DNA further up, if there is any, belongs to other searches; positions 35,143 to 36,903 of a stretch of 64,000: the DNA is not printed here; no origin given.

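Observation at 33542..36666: TagD-type cytidylyltransferase fused to a Gfo/Idh/MocA oxidoreductase, followed by a class V aminotransferase and an XAT acetyltransferase: predicted CDP-linked amino-polyol (serinol-phosphate-like) donor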

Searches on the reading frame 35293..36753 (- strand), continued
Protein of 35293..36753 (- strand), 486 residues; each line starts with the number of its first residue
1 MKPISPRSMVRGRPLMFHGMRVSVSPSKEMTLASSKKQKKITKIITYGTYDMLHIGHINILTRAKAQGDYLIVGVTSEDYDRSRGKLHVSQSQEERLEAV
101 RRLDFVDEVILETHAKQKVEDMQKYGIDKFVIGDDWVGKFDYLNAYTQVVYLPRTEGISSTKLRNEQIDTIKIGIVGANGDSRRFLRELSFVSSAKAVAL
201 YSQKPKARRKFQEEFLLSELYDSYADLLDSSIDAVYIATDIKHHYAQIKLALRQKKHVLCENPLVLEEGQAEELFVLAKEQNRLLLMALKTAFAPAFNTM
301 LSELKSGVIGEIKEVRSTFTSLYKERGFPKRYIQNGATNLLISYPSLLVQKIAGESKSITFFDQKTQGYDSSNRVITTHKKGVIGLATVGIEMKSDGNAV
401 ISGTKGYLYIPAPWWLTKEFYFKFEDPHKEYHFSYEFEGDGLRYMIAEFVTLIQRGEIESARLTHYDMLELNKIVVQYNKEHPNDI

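Call 58: fold_search(model_id=the predicted structure, library=pdb)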
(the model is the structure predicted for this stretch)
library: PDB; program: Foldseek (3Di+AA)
matches with E <= 10: 1876; with E <= 0.001: 552
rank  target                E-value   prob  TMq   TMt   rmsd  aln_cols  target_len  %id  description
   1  3e9m_A                1.0e-24  1.00  0.63  0.88   2.6       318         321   28  Crystal Structure of an oxidoreductase from Enterococcus faecalis (released 2008-10-14)
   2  3evn                  5.2e-23  1.00  0.62  0.89   2.6       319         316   24  CRYSTAL STRUCTURE OF putative oxidoreductase from Streptococcus agalactiae 2603V/r (released 2008-10-21)
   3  2o48                  6.1e-23  1.00  0.61  0.84   2.5       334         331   21  Crystal structure of Mammalian Dimeric Dihydrodiol Dehydrogenase (released 2007-07-31)
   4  3e9m_D                1.8e-22  1.00  0.62  0.88   2.8       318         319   29  Crystal Structure of an oxidoreductase from Enterococcus faecalis (released 2008-10-14)
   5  3rc2                  2.3e-22  1.00  0.58  0.83   3.0       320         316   25  Crystal Structure of KijD10, a 3-ketoreductase from Actinomadura kijaniata in complex with TDP-benzene and NADP; open co (released 2011-06-08)
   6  3rc9                  2.7e-22  1.00  0.58  0.84   2.7       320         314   24  Crystal Structure of the K102A mutant of KijD10, a 3-ketoreductase from Actinomadura kijaniata in complex with TDP-benze (released 2011-06-08)
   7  3rc7                  4.5e-22  1.00  0.60  0.83   2.8       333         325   23  Crystal Structure of the Y186F mutant of KijD10, a 3-ketoreductase from Actinomadura kijaniata in complex with TDP-benze (released 2011-06-08)
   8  4nhe_B                6.6e-22  1.00  0.63  0.87   2.6       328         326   20  The crystal structure of oxidoreductase (Gfo/Idh/MocA family) from Streptococcus pneumoniae TIGR4 in complex with NADP (released 2013-11-27)
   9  4nhe_A                7.8e-22  1.00  0.63  0.87   2.5       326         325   20  The crystal structure of oxidoreductase (Gfo/Idh/MocA family) from Streptococcus pneumoniae TIGR4 in complex with NADP (released 2013-11-27)
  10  3rbv                  1.2e-21  1.00  0.58  0.83   2.8       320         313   25  Crystal Structure of KijD10, a 3-ketoreductase from Actinomadura kijaniata incomplex with NADP (released 2011-06-08)
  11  4iq0_A                1.6e-21  1.00  0.61  0.90   2.6       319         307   20  Crystal structure of oxidoreductase, Gfo/Idh/MocA family from Streptococcus pneumoniae with reductive methylated Lysin (released 2013-01-23)
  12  2ho5_A                1.9e-21  1.00  0.61  0.90   2.4       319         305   20  Crystal structure of Oxidoreductase, Gfo/Idh/MocA family from Streptococcus pneumoniae (released 2006-09-12)
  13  3rc1                  2.2e-21  1.00  0.60  0.82   2.6       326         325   25  Crystal Structure of KijD10, a 3-ketoreductase from Actinomadura kijaniata incomplex with NADP and TDP-benzene (released 2011-06-08)
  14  3rcb                  3.1e-21  1.00  0.58  0.83   2.9       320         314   25  Crystal structure of the K102E mutant of KijD10, a 3-ketoreductase from Actinomadura kijaniata in complex with TDP-benze (released 2011-06-08)
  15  4iq0_D                4.6e-21  1.00  0.61  0.88   3.1       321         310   20  Crystal structure of oxidoreductase, Gfo/Idh/MocA family from Streptococcus pneumoniae with reductive methylated Lysin (released 2013-01-23)
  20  3e9m_B                3.0e-20  1.00  0.62  0.88   2.8       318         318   29  Crystal Structure of an oxidoreductase from Enterococcus faecalis (released 2008-10-14)
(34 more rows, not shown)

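Call 73: search_protein_families(library=pfam, proteins=[L145:678-1970:-, L145:2028-4004:+, L145:4005-5987:+, L145:7412-8686:+, L145:8690-10048:+, L145:10070-10681:+, L145:10678-11139:+, L145:11142-12335:+, L001:4513-6333:+, L001:7044-7469:+], max_evalue=0.001)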
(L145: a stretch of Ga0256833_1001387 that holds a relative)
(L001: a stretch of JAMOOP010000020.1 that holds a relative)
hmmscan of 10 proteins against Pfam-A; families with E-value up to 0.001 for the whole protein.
L145:678-1970:- (430 aa): 1 family
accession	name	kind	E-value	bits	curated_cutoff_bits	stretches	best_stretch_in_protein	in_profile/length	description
PF00275.25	EPSP_synthase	-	2.2e-62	211.6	22.8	1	15-418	5-417/417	EPSP synthase (3-phosphoshikimate 1-carboxyvinyltransferase)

L145:2028-4004:+ (658 aa): 1 family
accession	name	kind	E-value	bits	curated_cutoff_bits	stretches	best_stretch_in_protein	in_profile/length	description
PF04464.20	Glyphos_transf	-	2.6e-46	158.7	22.1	1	298-651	11-366/367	CDP-Glycerol:Poly(glycerophosphate) glycerophosphotransferase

L145:4005-5987:+ (660 aa): 1 family
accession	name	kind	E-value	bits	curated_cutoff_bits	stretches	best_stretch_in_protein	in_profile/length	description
PF04464.20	Glyphos_transf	-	1.1e-39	136.9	22.1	1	293-651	7-366/367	CDP-Glycerol:Poly(glycerophosphate) glycerophosphotransferase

L145:7412-8686:+ (424 aa): 1 family
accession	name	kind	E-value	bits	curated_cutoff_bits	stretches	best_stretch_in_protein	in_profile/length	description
PF04464.20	Glyphos_transf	-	1.2e-16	61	22.1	1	165-389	124-349/367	CDP-Glycerol:Poly(glycerophosphate) glycerophosphotransferase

L145:8690-10048:+ (452 aa): 1 family
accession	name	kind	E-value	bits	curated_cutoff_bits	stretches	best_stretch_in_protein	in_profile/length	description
PF04464.20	Glyphos_transf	-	2.3e-12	47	22.1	1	191-372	124-304/367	CDP-Glycerol:Poly(glycerophosphate) glycerophosphotransferase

L145:10070-10681:+ (203 aa): 3 families
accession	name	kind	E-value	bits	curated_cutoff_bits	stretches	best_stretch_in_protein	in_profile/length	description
PF00132.30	Hexapep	-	1.6e-16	59.7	27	1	111-145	2-36/36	Bacterial transferase hexapeptide (six repeats)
PF14602.12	Hexapep_2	-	1.6e-07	31.3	27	1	111-145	2-34/34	Hexapeptide repeat of succinyl-transferase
PF25084.1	LbH_EIF2B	-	6.7e-07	29.7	54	0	20-67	7-53/105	EIF2B subunit epsilon LbH domain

L145:10678-11139:+ (153 aa): 2 families
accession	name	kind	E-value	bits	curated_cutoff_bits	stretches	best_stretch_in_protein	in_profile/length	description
PF01467.32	CTP_transf_like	-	1e-25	90.9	21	1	6-125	1-132/133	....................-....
PF06574.18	FAD_syn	-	1.6e-05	25.2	27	1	2-41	6-45/158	FAD synthetase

L145:11142-12335:+ (397 aa): 0 families

L001:4513-6333:+ (606 aa): 0 families

L001:7044-7469:+ (141 aa): 2 families
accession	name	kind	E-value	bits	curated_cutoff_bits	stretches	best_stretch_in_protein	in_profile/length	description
PF01467.32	CTP_transf_like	-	2.2e-26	93.1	21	1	5-123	1-131/133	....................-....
PF06574.18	FAD_syn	-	0.00053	20.3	27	0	3-40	8-45/158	FAD synthetase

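Call 74: search_protein_representatives(protein=window:35293-36666:-)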
Query: 457 residues. Proteins with E-value up to 0.001 (for the whole library): 19483; up to 1e-10: 3759; up to 1e-30: 225. The best 150 are listed.
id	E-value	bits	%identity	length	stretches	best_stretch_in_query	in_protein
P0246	6.9e-119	414.0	63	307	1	144-451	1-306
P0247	5.2e-118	411.1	42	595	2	11-448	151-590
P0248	1.2e-106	373.7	42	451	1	14-452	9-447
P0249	2.0e-102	359.8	43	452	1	14-447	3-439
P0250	1.3e-101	357.1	42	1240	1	6-453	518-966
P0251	2.1e-100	353.1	44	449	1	13-435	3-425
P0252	2.7e-100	352.8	42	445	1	13-452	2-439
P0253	4.3e-99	348.8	42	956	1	12-452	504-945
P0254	1.9e-98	346.7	41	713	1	13-449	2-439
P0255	1.1e-96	340.9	53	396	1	11-450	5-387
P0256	6.0e-96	338.4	41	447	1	13-446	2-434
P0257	6.7e-94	331.7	41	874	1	11-451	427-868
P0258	3.4e-93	329.4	43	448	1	13-428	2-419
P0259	2.6e-92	326.4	43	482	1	12-440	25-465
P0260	5.7e-92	325.3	41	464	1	16-425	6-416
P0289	1.3e-67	245.1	28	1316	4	166-428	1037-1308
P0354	4.7e-45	170.8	38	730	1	142-424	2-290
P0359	1.6e-44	169.1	36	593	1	143-429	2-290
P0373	7.6e-42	160.2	33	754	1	142-431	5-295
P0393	3.5e-39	151.4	33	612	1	141-425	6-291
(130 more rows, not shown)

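Call 75: search_protein_families(library=pfam, proteins=[P0247, P0250, P0253, P0254, P0257, P0289, P0354, P0359, P0373, P0393], max_evalue=0.0001)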
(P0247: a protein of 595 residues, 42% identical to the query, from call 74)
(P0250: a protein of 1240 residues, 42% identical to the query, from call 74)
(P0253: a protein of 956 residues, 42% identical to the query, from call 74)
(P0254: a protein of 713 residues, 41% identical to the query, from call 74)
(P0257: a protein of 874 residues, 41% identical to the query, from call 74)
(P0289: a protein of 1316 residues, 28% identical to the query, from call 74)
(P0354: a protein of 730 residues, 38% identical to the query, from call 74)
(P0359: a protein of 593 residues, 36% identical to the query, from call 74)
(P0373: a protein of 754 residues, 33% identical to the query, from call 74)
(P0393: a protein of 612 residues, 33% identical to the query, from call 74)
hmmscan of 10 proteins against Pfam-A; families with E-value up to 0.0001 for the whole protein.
P0247 (595 aa): 5 families
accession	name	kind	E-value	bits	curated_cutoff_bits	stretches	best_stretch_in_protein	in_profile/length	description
PF01467.32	CTP_transf_like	-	2e-37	128.8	21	2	17-144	2-133/133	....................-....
PF01408.29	GFO_IDH_MocA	-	1.1e-24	87.9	24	1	283-397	2-118/120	Oxidoreductase family, NAD-binding Rossmann fold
PF06574.18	FAD_syn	-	4.5e-07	30.3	27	0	152-178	6-32/158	FAD synthetase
PF22725.1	GFO_IDH_MocA_C3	-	4.8e-07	30.2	27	1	409-521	3-123/124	GFO/IDH/MocA C-terminal domain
PF02569.21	Pantoate_ligase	-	1.8e-06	27.7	20.7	0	14-47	23-55/268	Pantoate-beta-alanine ligase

P0250 (1240 aa): 5 families
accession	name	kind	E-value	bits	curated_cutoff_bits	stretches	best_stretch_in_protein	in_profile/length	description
PF03009.23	GDPD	-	1.2e-35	124.3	23.6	1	987-1235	1-243/244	Glycerophosphoryl diester phosphodiesterase family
PF01408.29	GFO_IDH_MocA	-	4.1e-26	92.5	24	1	654-769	1-118/120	Oxidoreductase family, NAD-binding Rossmann fold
PF01467.32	CTP_transf_like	-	1.6e-17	64.4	21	1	528-648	1-132/133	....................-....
PF00149.33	Metallophos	-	4.8e-11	43.9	21.5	1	189-384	1-181/191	Calcineurin-like phosphoesterase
PF22725.1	GFO_IDH_MocA_C3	-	9.5e-06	26.1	27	1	780-892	2-123/124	GFO/IDH/MocA C-terminal domain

P0253 (956 aa): 4 families
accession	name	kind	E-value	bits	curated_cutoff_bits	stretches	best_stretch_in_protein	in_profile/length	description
PF01408.29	GFO_IDH_MocA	-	3.2e-26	92.8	24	1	634-750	1-119/120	Oxidoreductase family, NAD-binding Rossmann fold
PF01467.32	CTP_transf_like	-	3.9e-18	66.4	21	1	508-628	1-132/133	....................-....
PF00149.33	Metallophos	-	5.1e-11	43.8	21.5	1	169-345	2-169/191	Calcineurin-like phosphoesterase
PF22725.1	GFO_IDH_MocA_C3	-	1.8e-08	34.9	27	1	760-872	2-123/124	GFO/IDH/MocA C-terminal domain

P0254 (713 aa): 4 families
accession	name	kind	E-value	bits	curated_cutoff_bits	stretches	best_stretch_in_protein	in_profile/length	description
PF03009.23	GDPD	-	1.3e-35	124.1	23.6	1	464-709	1-243/244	Glycerophosphoryl diester phosphodiesterase family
PF01408.29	GFO_IDH_MocA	-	1.5e-27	97.1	24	1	131-247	1-119/120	Oxidoreductase family, NAD-binding Rossmann fold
PF01467.32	CTP_transf_like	-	2.8e-19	70.1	21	1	5-126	1-133/133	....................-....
PF22725.1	GFO_IDH_MocA_C3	-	1.3e-06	28.8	27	1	258-369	3-123/124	GFO/IDH/MocA C-terminal domain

P0257 (874 aa): 4 families
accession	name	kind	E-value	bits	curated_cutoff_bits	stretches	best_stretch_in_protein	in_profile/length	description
PF01408.29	GFO_IDH_MocA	-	9.6e-22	78.4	24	1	558-672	1-117/120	Oxidoreductase family, NAD-binding Rossmann fold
PF01467.32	CTP_transf_like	-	6.8e-17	62.3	21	1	432-552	1-132/133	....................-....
PF00149.33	Metallophos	-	1e-11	46.1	21.5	1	140-346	3-190/191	Calcineurin-like phosphoesterase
PF22725.1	GFO_IDH_MocA_C3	-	1.6e-08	35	27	1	685-796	3-123/124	GFO/IDH/MocA C-terminal domain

P0289 (1316 aa): 8 families
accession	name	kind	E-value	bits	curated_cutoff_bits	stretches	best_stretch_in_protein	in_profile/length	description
PF01408.29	GFO_IDH_MocA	-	1.3e-80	268.3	24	4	676-793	2-117/120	Oxidoreductase family, NAD-binding Rossmann fold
PF22725.1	GFO_IDH_MocA_C3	-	8.1e-66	220.1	27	4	470-583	3-123/124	GFO/IDH/MocA C-terminal domain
PF02894.22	GFO_IDH_MocA_C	-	1.7e-17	64.4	22.9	0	473-589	2-129/218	Oxidoreductase family, C-terminal alpha/beta domain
PF03807.23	F420_oxidored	-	3.4e-11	44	21.6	0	360-422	18-79/94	NADP oxidoreductase coenzyme F420-dependent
PF03447.22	NAD_binding_3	-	9.6e-11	42.9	24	0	9-118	1-111/116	Homoserine dehydrogenase, NAD binding domain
PF08446.17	PAS_2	-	6e-09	37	21.4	0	193-252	8-65/107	PAS fold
PF01488.26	Shikimate_DH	-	1.1e-06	29.2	24.3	0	681-744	19-81/138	Shikimate / quinate 5-dehydrogenase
PF20440.3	GvpD_bR2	-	1.7e-05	24.9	27.9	0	467-561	134-223/254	GvpD basic region 2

P0354 (730 aa): 2 families
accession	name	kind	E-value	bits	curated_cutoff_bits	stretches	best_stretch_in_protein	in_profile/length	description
PF01408.29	GFO_IDH_MocA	-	3e-26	92.9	24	1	2-122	1-118/120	Oxidoreductase family, NAD-binding Rossmann fold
PF22725.1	GFO_IDH_MocA_C3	-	2.2e-07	31.3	27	1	132-245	1-123/124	GFO/IDH/MocA C-terminal domain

P0359 (593 aa): 3 families
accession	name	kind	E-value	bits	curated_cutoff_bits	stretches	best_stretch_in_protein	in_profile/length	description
PF03009.23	GDPD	-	8.5e-37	128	23.6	1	345-589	1-243/244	Glycerophosphoryl diester phosphodiesterase family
PF01408.29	GFO_IDH_MocA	-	3.6e-28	99.1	24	1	1-117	1-118/120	Oxidoreductase family, NAD-binding Rossmann fold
PF22725.1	GFO_IDH_MocA_C3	-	2.4e-06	28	27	1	127-240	1-123/124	GFO/IDH/MocA C-terminal domain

P0373 (754 aa): 4 families
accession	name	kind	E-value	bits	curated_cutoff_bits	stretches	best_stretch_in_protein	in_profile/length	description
PF01408.29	GFO_IDH_MocA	-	2.8e-29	102.7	24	1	7-121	3-119/120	Oxidoreductase family, NAD-binding Rossmann fold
PF00149.33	Metallophos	-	1.5e-13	52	21.5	1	477-680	3-190/191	Calcineurin-like phosphoesterase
PF22725.1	GFO_IDH_MocA_C3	-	5.7e-11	42.9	27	1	130-243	1-123/124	GFO/IDH/MocA C-terminal domain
PF12850.12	Metallophos_2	-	3.4e-05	24.3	27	0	477-701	3-139/154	Calcineurin-like phosphoesterase superfamily domain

P0393 (612 aa): 4 families
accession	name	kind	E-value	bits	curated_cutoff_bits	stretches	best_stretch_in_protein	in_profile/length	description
PF03009.23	GDPD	-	9.3e-33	114.8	23.6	1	359-607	1-243/244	Glycerophosphoryl diester phosphodiesterase family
PF01408.29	GFO_IDH_MocA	-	1.3e-27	97.3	24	1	7-121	1-117/120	Oxidoreductase family, NAD-binding Rossmann fold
PF22725.1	GFO_IDH_MocA_C3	-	2.4e-06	28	27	1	132-245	1-123/124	GFO/IDH/MocA C-terminal domain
PF03807.23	F420_oxidored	-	2.6e-05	25.1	21.6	1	8-83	1-76/94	NADP oxidoreductase coenzyme F420-dependent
